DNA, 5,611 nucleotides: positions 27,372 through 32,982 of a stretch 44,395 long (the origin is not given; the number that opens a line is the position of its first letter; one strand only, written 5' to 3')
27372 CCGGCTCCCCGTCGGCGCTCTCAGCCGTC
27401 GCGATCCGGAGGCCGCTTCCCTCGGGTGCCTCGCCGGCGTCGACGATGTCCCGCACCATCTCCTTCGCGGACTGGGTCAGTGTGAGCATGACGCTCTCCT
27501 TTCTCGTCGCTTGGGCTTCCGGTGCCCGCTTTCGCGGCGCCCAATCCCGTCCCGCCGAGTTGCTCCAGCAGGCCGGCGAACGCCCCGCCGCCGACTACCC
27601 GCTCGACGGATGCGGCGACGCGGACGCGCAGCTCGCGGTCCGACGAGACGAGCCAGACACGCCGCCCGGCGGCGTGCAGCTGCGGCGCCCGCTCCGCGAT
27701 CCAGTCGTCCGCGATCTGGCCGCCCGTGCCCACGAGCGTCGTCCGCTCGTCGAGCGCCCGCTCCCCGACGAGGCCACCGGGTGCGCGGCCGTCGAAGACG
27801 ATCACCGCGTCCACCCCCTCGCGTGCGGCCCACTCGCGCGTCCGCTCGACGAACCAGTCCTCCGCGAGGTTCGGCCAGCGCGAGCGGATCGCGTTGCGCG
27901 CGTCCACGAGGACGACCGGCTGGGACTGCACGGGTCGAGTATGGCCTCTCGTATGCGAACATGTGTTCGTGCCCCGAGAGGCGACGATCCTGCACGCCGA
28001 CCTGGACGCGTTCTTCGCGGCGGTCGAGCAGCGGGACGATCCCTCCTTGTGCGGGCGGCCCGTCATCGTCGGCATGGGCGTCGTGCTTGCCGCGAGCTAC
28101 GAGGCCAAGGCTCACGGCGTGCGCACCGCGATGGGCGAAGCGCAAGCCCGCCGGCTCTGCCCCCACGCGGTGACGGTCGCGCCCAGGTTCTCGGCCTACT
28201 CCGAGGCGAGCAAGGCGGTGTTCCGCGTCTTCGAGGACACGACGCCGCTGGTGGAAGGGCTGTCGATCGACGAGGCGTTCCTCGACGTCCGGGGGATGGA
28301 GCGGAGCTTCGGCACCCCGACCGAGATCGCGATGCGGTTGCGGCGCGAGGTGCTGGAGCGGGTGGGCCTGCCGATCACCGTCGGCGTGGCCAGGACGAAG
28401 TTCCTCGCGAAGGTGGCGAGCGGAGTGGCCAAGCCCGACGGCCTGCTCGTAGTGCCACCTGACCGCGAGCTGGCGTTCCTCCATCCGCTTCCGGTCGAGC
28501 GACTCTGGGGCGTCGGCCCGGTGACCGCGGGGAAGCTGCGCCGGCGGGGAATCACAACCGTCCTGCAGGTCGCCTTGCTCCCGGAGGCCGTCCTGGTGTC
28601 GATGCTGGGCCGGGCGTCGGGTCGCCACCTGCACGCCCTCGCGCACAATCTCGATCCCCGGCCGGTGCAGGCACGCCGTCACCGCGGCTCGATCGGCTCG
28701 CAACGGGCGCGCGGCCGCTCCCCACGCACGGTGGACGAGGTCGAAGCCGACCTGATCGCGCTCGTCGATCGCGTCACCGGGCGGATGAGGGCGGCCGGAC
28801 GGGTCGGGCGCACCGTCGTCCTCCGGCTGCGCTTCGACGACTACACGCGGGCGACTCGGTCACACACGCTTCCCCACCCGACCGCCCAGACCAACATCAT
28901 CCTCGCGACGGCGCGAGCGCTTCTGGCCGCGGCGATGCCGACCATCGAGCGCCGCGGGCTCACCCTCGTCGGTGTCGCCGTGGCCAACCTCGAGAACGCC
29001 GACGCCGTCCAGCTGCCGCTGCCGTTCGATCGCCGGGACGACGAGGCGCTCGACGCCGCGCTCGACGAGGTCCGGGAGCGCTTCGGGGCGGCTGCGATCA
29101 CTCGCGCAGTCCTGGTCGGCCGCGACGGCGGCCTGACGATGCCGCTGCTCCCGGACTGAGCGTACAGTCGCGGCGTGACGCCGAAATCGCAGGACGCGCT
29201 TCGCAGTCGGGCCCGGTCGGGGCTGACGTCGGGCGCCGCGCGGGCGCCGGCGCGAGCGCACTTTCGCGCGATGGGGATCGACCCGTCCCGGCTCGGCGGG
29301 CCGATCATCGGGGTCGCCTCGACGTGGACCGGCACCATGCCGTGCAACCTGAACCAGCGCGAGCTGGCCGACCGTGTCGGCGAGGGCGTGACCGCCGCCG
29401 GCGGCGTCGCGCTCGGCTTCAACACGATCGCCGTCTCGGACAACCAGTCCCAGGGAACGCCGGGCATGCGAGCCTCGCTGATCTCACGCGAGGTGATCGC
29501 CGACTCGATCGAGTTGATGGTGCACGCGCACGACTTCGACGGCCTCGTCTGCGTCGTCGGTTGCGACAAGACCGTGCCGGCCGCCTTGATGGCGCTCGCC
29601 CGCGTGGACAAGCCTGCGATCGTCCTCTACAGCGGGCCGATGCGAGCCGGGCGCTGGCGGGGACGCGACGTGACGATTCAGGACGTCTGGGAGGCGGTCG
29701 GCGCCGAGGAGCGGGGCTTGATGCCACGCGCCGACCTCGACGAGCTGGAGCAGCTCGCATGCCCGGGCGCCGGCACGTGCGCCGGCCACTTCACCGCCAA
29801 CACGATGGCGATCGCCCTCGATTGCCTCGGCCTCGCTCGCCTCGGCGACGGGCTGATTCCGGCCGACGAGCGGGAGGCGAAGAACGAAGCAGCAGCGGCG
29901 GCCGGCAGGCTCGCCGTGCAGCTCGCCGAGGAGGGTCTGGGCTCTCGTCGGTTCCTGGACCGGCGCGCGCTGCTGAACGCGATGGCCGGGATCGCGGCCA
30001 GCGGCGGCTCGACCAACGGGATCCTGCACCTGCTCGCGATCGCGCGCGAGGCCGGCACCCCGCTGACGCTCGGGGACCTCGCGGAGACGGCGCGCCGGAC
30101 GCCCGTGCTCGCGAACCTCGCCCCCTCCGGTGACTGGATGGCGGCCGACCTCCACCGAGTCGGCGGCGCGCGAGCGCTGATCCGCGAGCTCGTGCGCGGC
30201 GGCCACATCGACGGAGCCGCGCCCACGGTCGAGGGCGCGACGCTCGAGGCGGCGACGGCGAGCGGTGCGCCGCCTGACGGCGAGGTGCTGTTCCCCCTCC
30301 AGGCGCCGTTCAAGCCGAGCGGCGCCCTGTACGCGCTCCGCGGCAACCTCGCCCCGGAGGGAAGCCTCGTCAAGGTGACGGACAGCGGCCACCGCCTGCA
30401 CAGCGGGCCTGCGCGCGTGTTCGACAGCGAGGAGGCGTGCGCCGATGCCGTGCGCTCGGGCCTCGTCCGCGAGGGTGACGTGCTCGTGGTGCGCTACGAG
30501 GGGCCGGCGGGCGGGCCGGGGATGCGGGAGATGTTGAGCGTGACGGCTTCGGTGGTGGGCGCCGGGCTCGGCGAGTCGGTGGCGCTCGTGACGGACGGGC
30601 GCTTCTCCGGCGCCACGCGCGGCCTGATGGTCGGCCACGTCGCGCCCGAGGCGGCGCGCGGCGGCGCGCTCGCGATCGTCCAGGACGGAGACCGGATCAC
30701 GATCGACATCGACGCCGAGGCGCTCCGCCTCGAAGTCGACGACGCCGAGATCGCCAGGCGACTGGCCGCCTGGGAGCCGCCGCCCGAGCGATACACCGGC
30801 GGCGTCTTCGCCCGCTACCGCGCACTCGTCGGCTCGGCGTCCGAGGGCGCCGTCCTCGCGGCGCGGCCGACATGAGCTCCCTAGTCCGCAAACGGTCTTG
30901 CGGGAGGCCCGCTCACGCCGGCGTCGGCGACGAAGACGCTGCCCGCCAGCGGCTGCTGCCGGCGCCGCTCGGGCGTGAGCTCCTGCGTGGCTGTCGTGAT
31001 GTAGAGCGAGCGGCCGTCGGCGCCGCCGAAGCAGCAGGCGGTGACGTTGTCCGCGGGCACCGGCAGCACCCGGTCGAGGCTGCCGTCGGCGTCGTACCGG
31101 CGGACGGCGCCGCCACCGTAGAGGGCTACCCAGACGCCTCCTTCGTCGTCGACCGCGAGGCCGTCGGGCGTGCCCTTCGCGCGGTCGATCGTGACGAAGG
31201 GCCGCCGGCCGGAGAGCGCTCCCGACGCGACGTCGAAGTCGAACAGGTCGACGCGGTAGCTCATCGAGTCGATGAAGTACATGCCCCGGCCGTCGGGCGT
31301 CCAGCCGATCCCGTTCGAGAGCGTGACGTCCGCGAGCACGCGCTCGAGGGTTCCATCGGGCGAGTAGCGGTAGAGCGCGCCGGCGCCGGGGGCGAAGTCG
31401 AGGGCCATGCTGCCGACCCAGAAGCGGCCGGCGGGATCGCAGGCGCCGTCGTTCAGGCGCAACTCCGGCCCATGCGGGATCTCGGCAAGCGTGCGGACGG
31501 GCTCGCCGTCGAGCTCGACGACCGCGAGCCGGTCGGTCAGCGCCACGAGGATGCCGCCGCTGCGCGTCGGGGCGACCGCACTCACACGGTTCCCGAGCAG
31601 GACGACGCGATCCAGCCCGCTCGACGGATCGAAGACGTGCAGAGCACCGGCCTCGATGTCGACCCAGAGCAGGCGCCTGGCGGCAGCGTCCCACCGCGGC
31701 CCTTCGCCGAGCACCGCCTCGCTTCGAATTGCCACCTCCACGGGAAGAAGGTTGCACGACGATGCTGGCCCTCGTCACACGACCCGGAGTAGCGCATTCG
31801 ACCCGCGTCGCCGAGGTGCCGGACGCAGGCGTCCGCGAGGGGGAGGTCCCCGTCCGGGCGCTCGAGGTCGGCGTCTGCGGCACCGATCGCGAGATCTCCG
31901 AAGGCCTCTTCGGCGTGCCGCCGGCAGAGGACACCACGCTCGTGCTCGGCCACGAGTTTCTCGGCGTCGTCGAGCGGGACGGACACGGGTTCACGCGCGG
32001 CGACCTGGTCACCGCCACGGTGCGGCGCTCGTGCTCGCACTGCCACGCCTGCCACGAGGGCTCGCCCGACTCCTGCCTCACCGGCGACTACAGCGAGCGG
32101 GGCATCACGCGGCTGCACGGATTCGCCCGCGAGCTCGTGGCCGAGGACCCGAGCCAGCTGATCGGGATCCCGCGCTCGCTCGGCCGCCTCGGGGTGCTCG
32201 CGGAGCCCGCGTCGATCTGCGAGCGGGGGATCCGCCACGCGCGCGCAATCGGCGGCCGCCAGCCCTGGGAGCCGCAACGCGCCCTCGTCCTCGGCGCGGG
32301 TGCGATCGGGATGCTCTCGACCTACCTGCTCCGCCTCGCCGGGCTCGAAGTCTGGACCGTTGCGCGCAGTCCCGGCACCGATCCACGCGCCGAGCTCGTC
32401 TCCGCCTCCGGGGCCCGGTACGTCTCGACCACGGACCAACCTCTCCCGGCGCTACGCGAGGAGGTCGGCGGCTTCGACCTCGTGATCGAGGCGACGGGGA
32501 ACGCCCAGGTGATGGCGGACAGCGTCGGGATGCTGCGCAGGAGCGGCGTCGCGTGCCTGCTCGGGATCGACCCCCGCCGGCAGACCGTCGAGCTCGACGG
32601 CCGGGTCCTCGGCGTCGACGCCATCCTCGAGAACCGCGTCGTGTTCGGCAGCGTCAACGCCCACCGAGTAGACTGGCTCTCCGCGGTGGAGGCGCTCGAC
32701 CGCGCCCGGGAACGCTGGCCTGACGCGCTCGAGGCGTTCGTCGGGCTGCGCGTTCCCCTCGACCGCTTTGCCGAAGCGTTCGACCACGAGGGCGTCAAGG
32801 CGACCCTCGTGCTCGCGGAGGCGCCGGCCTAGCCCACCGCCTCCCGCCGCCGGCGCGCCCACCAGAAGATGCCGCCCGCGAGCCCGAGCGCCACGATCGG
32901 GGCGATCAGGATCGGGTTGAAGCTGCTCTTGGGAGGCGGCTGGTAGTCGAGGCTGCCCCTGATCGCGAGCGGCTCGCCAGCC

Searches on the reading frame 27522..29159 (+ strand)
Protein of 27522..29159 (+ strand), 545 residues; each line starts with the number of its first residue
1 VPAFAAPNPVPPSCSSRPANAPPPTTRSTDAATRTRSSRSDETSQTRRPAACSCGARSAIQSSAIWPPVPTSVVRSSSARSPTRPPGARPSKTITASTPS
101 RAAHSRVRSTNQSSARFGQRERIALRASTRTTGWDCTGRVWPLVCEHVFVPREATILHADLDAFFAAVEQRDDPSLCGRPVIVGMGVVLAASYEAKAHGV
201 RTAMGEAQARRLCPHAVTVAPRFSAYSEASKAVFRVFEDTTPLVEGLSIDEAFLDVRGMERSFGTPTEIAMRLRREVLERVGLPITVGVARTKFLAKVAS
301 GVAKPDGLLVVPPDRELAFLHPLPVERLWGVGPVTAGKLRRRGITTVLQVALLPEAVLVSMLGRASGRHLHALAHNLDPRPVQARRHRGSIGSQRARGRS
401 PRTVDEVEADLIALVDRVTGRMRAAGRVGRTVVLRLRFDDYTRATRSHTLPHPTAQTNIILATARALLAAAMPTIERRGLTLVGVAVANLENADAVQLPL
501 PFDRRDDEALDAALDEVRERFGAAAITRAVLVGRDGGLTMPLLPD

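Call 32: search_protein_families(library=pfam, proteins=[window:27522-29159:+], max_evalue=0.00001)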
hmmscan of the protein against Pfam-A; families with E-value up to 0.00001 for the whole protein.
window:27522-29159:+ (545 aa): 3 families
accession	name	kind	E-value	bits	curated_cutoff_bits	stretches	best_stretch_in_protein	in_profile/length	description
PF00817.25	IMS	-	1.8e-46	158.2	23.2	1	160-300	2-147/148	impB/mucB/samB family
PF11799.13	IMS_C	-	5.6e-24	85.1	20.7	1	390-500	3-109/109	impB/mucB/samB family C-terminal domain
PF11798.14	IMS_HHH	-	2.2e-07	31.1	24.4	1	313-344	1-32/32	IMS family HHH motif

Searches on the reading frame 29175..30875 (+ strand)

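Call 33: search_protein_families(library=pfam, proteins=[window:29175-30875:+], max_evalue=0.00001)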
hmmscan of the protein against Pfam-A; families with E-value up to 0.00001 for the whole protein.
window:29175-30875:+ (566 aa): 2 families
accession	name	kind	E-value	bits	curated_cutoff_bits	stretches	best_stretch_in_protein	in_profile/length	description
PF00920.27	ILVD_EDD_N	-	3.9e-107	358.5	27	1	43-358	2-314/316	Dihydroxy-acid/6-phosphogluconate dehydratase N-terminal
PF24877.1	ILV_EDD_C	-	2.2e-70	236.4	27.7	1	370-559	1-191/191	Dihydroxy-acid/6-phosphogluconate dehydratase C-terminal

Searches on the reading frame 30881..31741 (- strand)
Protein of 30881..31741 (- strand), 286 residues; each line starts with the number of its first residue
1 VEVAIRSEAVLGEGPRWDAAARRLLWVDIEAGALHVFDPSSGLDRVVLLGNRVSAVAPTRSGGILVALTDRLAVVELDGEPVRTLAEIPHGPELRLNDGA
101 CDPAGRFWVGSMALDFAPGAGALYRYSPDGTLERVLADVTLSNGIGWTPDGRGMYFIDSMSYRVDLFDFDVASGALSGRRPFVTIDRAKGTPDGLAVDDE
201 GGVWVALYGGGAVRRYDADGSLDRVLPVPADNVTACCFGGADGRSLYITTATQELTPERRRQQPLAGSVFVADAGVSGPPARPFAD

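Call 33: search_protein_families(library=pfam, proteins=[window:30881-31741:-], max_evalue=0.00001)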
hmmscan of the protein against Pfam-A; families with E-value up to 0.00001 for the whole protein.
window:30881-31741:- (286 aa): 1 family
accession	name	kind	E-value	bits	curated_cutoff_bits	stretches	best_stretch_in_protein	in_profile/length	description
PF08450.18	SGL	-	1.7e-84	283.7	26.3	1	11-252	1-246/246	SMP-30/Gluconolactonase/LRE-like region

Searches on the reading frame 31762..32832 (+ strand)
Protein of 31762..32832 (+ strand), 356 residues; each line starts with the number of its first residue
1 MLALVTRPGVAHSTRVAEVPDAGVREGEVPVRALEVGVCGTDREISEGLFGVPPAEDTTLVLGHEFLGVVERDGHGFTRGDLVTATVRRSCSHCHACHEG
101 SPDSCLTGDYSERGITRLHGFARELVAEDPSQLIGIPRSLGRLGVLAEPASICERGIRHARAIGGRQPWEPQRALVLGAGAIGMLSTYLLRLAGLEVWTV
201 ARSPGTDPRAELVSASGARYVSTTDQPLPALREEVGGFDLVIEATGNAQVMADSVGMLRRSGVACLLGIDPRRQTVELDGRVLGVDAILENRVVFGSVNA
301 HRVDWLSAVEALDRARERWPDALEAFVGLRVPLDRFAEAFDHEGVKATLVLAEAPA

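Call 33: search_protein_families(library=pfam, proteins=[window:31762-32832:+], max_evalue=0.00001)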
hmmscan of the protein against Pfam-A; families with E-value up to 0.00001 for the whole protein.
window:31762-32832:+ (356 aa): 3 families
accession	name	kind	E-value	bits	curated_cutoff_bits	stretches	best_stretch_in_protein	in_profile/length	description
PF16912.11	Glu_dehyd_C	-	1e-52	179.1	34.9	1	142-343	2-201/211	Glucose dehydrogenase C-terminus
PF08240.17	ADH_N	-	2.1e-15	57.3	23.5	1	26-137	2-103/104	Alcohol dehydrogenase GroES-like domain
PF00107.32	ADH_zinc_N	-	8.3e-12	45.6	31.8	1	181-312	1-127/129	Zinc-binding dehydrogenase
